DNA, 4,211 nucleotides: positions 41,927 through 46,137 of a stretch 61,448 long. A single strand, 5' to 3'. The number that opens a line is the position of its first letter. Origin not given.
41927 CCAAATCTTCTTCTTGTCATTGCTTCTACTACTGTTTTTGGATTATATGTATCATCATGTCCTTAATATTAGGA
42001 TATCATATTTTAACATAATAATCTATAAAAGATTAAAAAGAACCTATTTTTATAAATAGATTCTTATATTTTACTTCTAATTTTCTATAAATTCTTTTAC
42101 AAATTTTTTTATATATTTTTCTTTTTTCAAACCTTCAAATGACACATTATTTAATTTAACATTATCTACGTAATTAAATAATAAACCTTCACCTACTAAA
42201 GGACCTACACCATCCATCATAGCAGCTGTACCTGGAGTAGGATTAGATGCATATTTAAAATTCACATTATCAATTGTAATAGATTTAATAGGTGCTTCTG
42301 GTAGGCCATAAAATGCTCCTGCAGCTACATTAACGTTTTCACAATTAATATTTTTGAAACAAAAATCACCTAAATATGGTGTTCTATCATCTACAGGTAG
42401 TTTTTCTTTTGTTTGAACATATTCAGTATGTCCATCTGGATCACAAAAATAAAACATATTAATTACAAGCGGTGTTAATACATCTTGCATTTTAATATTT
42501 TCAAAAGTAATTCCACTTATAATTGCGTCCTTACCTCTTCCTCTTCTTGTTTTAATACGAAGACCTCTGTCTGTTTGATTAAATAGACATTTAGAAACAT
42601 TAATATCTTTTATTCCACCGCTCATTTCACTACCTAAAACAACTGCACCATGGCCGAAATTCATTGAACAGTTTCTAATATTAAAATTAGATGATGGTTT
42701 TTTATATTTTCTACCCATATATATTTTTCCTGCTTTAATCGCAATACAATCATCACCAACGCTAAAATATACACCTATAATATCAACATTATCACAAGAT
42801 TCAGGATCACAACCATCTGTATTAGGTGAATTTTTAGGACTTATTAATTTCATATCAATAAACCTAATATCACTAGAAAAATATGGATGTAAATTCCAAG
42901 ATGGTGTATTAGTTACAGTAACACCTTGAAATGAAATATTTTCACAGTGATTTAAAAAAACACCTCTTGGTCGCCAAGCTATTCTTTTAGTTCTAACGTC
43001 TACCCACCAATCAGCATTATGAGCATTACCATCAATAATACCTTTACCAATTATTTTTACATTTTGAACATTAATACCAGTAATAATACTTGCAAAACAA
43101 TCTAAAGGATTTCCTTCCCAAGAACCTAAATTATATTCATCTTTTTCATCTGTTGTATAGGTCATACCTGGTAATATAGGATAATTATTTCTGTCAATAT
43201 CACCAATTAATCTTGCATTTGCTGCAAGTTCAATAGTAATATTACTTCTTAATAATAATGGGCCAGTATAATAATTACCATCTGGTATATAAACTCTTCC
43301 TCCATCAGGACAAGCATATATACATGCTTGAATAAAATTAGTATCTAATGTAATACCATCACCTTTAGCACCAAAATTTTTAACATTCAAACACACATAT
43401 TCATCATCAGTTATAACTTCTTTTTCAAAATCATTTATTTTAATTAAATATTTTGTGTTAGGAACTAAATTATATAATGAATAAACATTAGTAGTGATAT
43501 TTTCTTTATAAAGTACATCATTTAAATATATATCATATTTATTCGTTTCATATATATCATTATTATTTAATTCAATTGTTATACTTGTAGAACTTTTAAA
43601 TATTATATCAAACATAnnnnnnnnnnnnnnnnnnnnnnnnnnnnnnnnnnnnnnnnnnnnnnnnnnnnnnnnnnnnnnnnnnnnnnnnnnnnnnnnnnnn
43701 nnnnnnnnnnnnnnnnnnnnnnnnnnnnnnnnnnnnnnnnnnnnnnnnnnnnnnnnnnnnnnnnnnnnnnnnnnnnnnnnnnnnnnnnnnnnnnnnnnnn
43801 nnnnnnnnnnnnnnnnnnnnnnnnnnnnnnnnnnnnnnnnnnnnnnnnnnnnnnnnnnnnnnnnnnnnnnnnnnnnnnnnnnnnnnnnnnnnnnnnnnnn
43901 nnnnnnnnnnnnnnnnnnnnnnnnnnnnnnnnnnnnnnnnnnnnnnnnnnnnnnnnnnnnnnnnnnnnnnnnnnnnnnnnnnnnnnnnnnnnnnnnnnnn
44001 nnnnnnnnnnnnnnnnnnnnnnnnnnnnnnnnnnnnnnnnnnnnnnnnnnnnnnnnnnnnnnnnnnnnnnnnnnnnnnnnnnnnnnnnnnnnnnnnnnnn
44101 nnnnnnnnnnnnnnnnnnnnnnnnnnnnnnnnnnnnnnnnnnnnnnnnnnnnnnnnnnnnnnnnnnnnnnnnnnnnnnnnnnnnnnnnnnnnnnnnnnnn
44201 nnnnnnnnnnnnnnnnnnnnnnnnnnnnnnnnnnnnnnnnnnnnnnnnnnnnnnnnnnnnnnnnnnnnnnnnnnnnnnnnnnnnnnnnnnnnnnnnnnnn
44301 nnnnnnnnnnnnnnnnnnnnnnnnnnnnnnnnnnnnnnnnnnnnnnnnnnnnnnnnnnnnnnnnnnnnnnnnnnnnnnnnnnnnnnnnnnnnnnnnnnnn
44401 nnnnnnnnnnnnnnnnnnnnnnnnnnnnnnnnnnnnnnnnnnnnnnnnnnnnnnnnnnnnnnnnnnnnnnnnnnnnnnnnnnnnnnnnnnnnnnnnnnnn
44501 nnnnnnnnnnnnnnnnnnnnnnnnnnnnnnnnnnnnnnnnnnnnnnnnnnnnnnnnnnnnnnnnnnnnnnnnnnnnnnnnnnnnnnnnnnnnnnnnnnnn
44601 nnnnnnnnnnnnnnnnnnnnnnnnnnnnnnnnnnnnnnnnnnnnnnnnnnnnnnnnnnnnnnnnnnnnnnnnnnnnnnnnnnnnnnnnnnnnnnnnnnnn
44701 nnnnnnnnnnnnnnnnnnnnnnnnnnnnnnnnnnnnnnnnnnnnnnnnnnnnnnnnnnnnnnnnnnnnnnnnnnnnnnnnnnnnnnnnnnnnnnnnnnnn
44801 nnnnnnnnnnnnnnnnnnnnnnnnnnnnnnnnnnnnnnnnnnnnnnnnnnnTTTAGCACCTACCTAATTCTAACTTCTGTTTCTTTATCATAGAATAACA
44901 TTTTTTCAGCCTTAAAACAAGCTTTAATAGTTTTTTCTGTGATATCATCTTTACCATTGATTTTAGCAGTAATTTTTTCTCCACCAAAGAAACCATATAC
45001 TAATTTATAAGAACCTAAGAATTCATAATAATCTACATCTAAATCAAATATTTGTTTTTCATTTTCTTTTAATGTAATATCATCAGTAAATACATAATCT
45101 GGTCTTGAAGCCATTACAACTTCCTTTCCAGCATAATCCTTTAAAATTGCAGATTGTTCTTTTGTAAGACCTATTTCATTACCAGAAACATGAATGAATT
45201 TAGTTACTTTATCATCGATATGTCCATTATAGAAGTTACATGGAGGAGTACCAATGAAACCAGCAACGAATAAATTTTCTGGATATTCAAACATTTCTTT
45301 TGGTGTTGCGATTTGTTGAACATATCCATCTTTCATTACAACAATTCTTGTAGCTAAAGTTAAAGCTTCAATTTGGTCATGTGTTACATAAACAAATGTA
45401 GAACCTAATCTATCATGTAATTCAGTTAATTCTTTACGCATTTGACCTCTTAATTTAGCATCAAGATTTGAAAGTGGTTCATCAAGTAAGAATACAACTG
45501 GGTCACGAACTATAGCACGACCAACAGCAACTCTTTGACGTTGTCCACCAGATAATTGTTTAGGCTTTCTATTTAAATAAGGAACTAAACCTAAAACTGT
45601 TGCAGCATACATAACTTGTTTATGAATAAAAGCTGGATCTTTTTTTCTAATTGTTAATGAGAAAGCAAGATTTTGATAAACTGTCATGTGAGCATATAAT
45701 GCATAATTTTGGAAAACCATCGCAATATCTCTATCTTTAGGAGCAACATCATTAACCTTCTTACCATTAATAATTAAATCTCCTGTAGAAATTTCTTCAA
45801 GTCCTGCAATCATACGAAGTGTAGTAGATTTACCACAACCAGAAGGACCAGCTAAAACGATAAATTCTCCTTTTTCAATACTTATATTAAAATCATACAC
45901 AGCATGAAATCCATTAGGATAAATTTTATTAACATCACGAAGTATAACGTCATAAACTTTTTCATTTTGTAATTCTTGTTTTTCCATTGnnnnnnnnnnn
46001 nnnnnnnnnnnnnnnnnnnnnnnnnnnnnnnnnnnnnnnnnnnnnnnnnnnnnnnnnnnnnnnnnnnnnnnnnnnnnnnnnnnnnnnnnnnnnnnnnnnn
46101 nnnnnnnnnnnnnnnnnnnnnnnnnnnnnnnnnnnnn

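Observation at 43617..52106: Pectin-type CUT1 ABC operon with five unassignable polytopic membrane proteins, four of them bracketing the MalK-type ATPase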

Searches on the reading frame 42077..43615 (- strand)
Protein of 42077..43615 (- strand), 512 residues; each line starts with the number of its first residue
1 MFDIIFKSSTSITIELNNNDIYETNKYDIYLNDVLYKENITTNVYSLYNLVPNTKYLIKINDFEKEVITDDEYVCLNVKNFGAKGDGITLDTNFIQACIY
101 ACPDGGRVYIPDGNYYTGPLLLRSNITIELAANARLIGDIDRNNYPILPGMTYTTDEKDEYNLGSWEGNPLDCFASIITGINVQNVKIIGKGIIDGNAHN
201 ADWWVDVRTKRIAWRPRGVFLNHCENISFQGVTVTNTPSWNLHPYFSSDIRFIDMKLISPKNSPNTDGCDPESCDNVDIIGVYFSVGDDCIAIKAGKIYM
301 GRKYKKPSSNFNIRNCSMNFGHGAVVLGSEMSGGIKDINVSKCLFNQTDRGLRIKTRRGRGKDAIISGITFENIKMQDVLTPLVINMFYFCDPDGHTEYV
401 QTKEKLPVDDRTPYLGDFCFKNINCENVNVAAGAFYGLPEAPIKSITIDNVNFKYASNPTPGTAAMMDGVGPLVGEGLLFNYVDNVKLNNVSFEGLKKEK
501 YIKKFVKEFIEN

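Call 3: search_protein_families(library=pfam, proteins=[window:42077-43615:-], max_evalue=1)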
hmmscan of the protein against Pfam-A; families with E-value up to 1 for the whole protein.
window:42077-43615:- (512 aa): 4 families
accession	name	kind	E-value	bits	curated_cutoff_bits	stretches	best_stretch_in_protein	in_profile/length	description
PF00295.23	Glyco_hydro_28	-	3.3e-41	141.9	22.9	1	146-455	26-308/324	Glycosyl hydrolases family 28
PF12708.12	Pect-lyase_RHGA_epim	-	4.6e-10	40.1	27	1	76-193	2-112/213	Rhamnogalacturonase A/epimerase, pectate lyase-like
PF14956.11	DUF4505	-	0.046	14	27.3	1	86-133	102-149/177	Domain of unknown function (DUF4505)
PF00041.27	fn3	-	0.15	12.8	25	1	7-61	11-67/84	Fibronectin type III domain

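Call 4: search_protein_families(library=ncbifam, proteins=[window:42077-43615:-], max_evalue=1)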
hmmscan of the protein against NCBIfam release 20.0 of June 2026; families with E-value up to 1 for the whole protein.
window:42077-43615:- (512 aa): 5 families
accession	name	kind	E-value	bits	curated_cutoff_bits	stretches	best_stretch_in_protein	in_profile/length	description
NF051860.1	PolglcturonPglAAgro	equivalog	4.4e-134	447.9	600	1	39-481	46-493/502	polygalacturonase PglA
NF049899.1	RhamgalacuronBT4153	equivalog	2.4e-41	141.8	650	1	77-381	48-349/432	rhamnogalacturonidase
NF049892.1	AlphdgalacturondseBT4155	equivalog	1.9e-39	135.6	800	2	214-455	204-433/454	alpha-d-galacturonidase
NF049898.1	RhamgalacuronBT4146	equivalog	4.6e-31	108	500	2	78-319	1-228/445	rhamnogalacturonidase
NF051861.1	PolglcturonPglBAgro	equivalog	5.1e-29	101.3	600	1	92-377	12-281/437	polygalacturonase PglB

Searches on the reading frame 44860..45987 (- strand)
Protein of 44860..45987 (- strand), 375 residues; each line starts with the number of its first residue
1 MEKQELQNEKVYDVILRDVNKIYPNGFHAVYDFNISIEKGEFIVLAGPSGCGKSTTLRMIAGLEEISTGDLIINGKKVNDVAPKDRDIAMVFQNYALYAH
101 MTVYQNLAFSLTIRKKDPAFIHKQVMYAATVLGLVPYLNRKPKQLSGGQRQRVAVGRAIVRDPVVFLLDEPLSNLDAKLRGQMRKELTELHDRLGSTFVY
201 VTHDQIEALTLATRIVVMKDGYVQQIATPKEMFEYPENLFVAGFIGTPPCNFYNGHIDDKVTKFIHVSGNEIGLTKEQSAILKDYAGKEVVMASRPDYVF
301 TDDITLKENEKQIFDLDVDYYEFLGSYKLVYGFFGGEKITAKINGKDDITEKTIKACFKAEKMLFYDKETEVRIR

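Call 3: search_protein_families(library=pfam, proteins=[window:44860-45987:-], max_evalue=1)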
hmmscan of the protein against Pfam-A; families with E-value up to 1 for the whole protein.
window:44860-45987:- (375 aa): 21 families
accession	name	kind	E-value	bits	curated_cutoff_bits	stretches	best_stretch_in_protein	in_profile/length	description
PF00005.33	ABC_tran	-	1.7e-29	103.6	25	1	32-172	3-136/137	ABC transporter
PF02463.25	SMC_N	-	4e-05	23.6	40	1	21-205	4-199/220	RecF/RecN/SMC N terminal domain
PF03215.21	Rad17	-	9.8e-05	22.8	23.8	1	41-108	46-113/186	Rad17 P-loop domain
PF13401.12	AAA_22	-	0.00056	20.7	27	1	40-170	5-92/130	AAA domain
PF17912.7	OB_MalK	-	0.0016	19.7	27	1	246-296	1-50/53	MalK OB fold domain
PF03193.22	RsgA_GTPase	-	0.0028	17.9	30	1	39-71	105-137/174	RsgA GTPase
PF13481.12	AAA_25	-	0.0049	17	27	1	37-56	30-49/195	AAA domain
PF13304.12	AAA_21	-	0.005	17.4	27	0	42-64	1-23/304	AAA domain, putative AbiEii toxin, Type IV TA system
PF20720.3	nSTAND3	-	0.016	15.3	27.2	1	37-61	14-38/155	Novel STAND NTPase 3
PF13238.12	AAA_18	-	0.024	15.5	29.4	1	43-93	1-43/128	AAA domain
PF13191.12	AAA_16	-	0.025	15.5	32.6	1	38-61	22-45/167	AAA ATPase domain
PF00004.35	AAA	-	0.028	15.3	21.2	1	43-79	1-35/131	ATPase family associated with various cellular activities (AAA)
PF25199.1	nSTAND_NTPase5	-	0.036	14.3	34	1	38-61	39-62/145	Novel STAND NTPase 5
PF13521.12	AAA_28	-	0.072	13.7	27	1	43-62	2-21/164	AAA domain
PF13207.12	AAA_17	-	0.091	13.5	27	1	47-74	2-32/136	AAA domain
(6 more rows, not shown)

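Call 4: search_protein_families(library=ncbifam, proteins=[window:44860-45987:-], max_evalue=1)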
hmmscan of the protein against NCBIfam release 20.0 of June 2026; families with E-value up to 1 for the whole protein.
window:44860-45987:- (375 aa): 198 families (the best 25 are shown)
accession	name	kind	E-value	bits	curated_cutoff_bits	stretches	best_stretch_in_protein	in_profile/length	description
NF008653.0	PRK11650.1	subfamily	4.3e-129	430.6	432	1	14-374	4-355/357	sn-glycerol-3-phosphate ABC transporter ATP-binding protein UgpC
NF008233.0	PRK11000.1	equivalog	2.3e-102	342.6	568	1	13-305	3-294/369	maltose/maltodextrin ABC transporter ATP-binding protein MalK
NF006987.0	PRK09452.1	equivalog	3.5e-93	312.3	482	1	8-312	12-312/378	spermidine/putrescine ABC transporter ATP-binding protein PotA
TIGR03265.1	PhnT2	equivalog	7.7e-86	288.5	457.7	1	17-328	8-306/353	putative 2-aminoethylphosphonate ABC transporter ATP-binding protein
NF043075.1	MMSYN1_0197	equivalog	2.3e-85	286.5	550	1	16-265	5-252/341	spermidine/putrescine ABC transporter ATP-binding protein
TIGR01187.1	potA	subfamily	6.4e-85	285.1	355.6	1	45-329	1-281/325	polyamine ABC transporter ATP-binding protein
NF040933.2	ABC_arch_GlcV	equivalog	3.4e-81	272.9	450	1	14-364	3-355/357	glucose ABC transporter ATP-binding protein GlcV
TIGR00968.1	3a0106s01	subfamily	6.5e-76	255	342.75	1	16-247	3-233/237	sulfate ABC transporter ATP-binding protein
NF008621.0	PRK11607.1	equivalog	3.2e-72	243.4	613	1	16-302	22-305/377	putrescine ABC transporter ATP-binding subunit PotG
NF008513.0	PRK11432.1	equivalog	7e-72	242.3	496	1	14-330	7-309/351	ferric ABC transporter ATP-binding protein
TIGR03258.1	PhnT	equivalog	2.8e-70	237.2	499.15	1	30-247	24-242/359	2-aminoethylphosphonate ABC transport system ATP-binding subunit PhnT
NF040840.2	tungstate_WtpC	equivalog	5.6e-69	233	440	1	30-279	16-264/347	tungstate ABC transporter ATP-binding protein WtpC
NF008105.0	PRK10851.1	equivalog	4.5e-66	223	502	1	28-258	16-248/362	sulfate/thiosulfate ABC transporter ATP-binding protein CysA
TIGR01186.1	proV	subfamily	5.7e-61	206.6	326.6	1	28-246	7-231/363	betaine/proline/choline family ABC transporter ATP-binding protein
TIGR01277.1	thiQ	equivalog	6.1e-54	182.8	245.05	1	20-226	4-210/213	thiamine ABC transporter ATP-binding protein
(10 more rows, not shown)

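Call 68: search_solved_structures(query=window:44860-45987:-, max_evalue=1e-60)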
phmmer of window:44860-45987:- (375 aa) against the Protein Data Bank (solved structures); distinct sequences matched with E-value up to 1e-60: 22.
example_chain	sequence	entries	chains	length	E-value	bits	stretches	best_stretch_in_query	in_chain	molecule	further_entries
7x0q_A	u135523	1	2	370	1.7e-117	395.8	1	14-373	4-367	ABC transporter related protein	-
6yir_A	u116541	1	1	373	1.1e-116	393.2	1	17-375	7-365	Oligosaccharides import ATP-binding protein MsmX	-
4tqu_S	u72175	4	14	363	2.2e-101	342.8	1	15-349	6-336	AlgS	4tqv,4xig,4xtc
8ja7_C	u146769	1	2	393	8.2e-99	334.3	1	13-331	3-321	Trehalose import ATP-binding protein SugC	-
7cad_C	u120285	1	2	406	8.1e-96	324.5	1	13-331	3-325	ABC transporter, ATP-binding protein SugC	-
7cae_C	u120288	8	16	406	2.1e-95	323.1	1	13-331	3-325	ABC transporter, ATP-binding protein SugC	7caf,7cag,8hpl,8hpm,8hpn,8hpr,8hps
2d62_A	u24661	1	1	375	2.4e-92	313.1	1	28-373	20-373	multiple sugar-binding transport ATP-binding protein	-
1g29_1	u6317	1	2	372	7.7e-90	304.8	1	16-370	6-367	MALTOSE TRANSPORT PROTEIN MALK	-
1vci_A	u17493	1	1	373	3e-87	296.3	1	10-373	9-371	sugar-binding transport ATP-binding protein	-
1v43_A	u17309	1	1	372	3.1e-87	296.2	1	10-373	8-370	sugar-binding transport ATP-binding protein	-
9bcr_C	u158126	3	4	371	1.5e-81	277.5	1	30-258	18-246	Maltose/maltodextrin import ATP-binding protein MalK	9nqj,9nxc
1q12_A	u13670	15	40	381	1.6e-81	277.5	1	30-258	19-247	Maltose/maltodextrin transport ATP-binding protein malK | Maltose/maltodextrin import ATP-binding protein malK | Fused maltose transport subunit, ATP-binding co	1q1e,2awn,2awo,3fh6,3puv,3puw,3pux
1q1b_A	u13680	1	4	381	1.6e-81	277.5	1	30-258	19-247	Maltose/maltodextrin transport ATP-binding protein malK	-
9bcr_D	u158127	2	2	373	1.6e-81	277.5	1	30-258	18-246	Maltose/maltodextrin import ATP-binding protein MalK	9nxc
2r6g_A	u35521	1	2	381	4.1e-81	276.1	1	30-258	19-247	Maltose/maltodextrin import ATP-binding protein malK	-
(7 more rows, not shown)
